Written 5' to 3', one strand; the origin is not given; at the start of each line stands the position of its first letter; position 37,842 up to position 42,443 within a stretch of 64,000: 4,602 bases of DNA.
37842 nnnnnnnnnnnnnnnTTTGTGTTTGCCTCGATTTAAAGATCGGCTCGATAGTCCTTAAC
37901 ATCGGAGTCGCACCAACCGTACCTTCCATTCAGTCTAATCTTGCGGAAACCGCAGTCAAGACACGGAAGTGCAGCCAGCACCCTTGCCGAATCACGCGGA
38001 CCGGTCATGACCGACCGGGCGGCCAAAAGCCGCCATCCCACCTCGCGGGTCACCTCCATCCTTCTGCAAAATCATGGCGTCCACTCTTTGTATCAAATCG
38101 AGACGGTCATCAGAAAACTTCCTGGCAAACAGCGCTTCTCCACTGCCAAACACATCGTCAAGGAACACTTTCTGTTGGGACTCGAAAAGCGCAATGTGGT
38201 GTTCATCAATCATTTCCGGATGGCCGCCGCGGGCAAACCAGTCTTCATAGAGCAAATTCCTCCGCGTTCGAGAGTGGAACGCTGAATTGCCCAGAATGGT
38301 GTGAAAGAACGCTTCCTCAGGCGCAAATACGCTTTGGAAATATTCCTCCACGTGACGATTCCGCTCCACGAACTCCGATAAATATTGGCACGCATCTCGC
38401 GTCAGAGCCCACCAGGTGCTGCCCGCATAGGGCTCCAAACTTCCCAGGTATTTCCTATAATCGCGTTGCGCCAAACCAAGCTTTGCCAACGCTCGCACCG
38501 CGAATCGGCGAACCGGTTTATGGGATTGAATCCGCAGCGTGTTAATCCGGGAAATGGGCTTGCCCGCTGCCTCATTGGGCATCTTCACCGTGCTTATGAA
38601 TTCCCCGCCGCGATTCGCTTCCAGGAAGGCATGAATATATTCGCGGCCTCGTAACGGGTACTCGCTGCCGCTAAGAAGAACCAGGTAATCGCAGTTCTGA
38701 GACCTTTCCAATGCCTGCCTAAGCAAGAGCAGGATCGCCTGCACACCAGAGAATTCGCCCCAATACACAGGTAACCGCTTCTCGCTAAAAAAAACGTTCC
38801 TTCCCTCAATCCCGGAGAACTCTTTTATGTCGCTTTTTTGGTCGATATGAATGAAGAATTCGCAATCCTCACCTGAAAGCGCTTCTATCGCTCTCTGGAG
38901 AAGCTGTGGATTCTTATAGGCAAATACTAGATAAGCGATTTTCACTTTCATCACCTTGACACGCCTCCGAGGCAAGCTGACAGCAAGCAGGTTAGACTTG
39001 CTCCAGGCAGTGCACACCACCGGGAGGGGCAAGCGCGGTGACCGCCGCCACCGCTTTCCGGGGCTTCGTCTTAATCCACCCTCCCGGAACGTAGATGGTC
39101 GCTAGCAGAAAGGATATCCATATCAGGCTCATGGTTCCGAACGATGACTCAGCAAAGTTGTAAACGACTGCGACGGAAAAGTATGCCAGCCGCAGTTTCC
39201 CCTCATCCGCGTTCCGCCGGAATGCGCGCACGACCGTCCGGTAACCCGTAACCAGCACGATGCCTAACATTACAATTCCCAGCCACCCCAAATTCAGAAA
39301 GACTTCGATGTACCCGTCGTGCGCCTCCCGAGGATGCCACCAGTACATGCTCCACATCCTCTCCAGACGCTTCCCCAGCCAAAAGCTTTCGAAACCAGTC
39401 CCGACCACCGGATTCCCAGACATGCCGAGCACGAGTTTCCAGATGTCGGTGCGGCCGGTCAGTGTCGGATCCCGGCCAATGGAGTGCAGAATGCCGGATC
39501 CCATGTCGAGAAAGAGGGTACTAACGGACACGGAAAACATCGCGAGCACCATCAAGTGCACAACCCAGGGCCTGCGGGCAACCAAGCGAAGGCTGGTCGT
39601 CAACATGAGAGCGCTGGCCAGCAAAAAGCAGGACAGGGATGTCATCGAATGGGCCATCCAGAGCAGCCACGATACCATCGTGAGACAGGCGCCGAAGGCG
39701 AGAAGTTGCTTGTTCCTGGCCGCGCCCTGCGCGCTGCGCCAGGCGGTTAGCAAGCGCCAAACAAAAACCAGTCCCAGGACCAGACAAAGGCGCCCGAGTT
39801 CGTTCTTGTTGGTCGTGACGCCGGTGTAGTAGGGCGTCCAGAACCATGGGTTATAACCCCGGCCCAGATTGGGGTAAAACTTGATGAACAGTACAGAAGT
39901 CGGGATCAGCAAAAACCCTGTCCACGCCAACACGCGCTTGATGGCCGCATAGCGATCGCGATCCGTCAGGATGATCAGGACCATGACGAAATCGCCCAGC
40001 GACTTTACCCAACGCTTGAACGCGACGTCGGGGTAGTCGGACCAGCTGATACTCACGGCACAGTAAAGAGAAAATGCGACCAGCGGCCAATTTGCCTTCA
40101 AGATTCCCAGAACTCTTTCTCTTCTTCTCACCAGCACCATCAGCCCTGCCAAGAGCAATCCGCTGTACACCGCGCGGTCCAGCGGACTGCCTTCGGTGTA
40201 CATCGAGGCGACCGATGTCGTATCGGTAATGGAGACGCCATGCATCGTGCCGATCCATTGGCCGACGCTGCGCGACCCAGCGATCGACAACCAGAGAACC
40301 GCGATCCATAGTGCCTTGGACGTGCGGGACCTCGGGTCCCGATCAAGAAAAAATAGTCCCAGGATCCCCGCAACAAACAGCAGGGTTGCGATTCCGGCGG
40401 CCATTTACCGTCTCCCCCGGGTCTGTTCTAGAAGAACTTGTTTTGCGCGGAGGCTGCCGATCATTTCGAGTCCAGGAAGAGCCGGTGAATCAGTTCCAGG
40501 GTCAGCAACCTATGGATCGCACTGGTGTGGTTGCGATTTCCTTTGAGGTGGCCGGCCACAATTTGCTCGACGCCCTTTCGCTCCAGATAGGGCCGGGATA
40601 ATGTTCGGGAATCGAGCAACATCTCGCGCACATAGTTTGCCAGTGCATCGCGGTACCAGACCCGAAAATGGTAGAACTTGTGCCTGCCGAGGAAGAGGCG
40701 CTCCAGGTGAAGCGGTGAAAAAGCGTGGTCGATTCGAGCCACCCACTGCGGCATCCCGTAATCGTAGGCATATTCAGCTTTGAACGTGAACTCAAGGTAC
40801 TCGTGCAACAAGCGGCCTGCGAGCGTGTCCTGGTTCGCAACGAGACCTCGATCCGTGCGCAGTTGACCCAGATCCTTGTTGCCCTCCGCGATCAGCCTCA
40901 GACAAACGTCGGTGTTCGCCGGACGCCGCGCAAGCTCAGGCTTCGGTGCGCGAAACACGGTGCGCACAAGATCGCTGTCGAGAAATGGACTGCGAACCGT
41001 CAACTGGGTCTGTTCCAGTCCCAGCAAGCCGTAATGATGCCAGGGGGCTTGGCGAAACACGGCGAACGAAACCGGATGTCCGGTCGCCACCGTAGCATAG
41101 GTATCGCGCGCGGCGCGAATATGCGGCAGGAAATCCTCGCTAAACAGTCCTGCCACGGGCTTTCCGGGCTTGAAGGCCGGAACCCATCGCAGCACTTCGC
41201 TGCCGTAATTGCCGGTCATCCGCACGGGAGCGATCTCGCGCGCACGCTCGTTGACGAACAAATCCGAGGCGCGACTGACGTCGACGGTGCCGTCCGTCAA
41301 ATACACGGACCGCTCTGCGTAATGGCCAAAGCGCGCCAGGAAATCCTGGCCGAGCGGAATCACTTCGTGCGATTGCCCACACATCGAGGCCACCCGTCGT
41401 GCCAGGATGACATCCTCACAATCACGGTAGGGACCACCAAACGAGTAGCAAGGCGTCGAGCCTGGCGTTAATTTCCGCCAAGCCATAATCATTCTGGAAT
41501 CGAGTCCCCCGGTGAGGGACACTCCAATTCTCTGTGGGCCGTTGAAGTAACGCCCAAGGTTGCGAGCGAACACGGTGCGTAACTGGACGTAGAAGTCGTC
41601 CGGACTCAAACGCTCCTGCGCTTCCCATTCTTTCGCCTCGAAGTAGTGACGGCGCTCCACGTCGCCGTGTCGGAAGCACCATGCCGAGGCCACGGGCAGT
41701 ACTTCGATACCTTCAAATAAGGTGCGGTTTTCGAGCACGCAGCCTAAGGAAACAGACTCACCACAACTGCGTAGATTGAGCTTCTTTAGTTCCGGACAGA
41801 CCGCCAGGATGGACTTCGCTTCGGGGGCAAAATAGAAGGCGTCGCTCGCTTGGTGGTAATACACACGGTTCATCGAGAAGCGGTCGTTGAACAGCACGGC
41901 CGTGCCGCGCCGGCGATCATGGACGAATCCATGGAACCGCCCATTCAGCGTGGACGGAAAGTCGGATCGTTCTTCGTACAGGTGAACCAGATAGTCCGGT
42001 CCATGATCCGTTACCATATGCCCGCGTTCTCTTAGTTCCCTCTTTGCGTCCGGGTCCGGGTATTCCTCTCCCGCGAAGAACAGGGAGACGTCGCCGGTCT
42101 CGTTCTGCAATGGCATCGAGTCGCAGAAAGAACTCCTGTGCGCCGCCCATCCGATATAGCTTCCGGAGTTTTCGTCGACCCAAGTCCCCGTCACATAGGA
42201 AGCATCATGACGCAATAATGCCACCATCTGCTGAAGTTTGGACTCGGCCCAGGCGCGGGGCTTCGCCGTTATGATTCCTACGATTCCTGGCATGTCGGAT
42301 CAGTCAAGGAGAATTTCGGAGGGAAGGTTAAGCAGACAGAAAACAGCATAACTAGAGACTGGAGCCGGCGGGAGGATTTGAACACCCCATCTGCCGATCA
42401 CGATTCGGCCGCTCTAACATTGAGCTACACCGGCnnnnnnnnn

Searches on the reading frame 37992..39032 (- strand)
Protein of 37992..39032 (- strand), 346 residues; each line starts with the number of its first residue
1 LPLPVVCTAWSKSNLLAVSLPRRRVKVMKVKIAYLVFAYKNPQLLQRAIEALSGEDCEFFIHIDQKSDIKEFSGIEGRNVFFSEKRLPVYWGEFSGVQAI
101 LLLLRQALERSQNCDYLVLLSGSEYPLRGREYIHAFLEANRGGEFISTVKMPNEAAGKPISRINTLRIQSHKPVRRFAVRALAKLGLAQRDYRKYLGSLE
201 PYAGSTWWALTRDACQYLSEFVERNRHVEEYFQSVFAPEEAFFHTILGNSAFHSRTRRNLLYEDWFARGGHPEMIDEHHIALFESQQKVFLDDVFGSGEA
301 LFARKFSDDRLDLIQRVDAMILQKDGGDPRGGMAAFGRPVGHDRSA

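Call 72: search_protein_families(library=pfam, proteins=[window:37992-39032:-], max_evalue=0.00001)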
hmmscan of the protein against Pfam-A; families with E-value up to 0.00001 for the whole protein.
window:37992-39032:- (346 aa): 1 family
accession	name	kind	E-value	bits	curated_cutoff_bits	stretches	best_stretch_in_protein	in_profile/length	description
PF02485.27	Branch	-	1.3e-23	84.3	23.4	1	32-279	1-240/250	Core-2/I-Branching enzyme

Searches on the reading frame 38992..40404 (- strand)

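Call 72: search_protein_families(library=pfam, proteins=[window:38992-40404:-], max_evalue=0.00001)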
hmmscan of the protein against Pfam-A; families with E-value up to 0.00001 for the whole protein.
window:38992-40404:- (470 aa): 1 family
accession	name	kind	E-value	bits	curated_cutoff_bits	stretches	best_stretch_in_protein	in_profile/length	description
PF04932.20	Wzy_C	-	7.4e-06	26.3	31.7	1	250-380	12-148/149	O-Antigen ligase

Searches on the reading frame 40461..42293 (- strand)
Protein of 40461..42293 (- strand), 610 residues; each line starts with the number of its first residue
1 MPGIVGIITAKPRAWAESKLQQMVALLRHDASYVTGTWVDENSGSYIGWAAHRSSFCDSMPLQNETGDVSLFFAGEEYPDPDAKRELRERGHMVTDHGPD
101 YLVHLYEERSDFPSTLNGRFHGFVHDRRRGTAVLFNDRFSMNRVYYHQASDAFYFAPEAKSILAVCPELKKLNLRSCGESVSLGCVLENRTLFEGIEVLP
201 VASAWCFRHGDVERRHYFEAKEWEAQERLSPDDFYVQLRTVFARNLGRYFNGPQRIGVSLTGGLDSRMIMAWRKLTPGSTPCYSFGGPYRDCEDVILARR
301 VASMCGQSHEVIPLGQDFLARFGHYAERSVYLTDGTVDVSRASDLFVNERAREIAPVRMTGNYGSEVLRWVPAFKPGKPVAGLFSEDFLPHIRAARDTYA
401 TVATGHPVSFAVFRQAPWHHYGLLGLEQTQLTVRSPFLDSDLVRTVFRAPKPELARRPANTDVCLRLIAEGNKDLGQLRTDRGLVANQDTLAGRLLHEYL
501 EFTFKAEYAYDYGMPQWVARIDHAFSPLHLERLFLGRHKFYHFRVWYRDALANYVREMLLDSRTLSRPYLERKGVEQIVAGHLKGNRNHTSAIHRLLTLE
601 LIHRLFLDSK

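Call 72: search_protein_families(library=pfam, proteins=[window:40461-42293:-], max_evalue=0.00001)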
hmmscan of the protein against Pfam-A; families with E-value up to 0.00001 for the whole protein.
window:40461-42293:- (610 aa): 2 families
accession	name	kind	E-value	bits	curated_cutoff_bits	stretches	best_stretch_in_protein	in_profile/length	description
PF00733.27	Asn_synthase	-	2.7e-14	54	21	0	253-367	17-131/354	Asparagine synthase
PF13537.11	GATase_7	-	1.6e-12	48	25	1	59-164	13-123/123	Glutamine amidotransferase domain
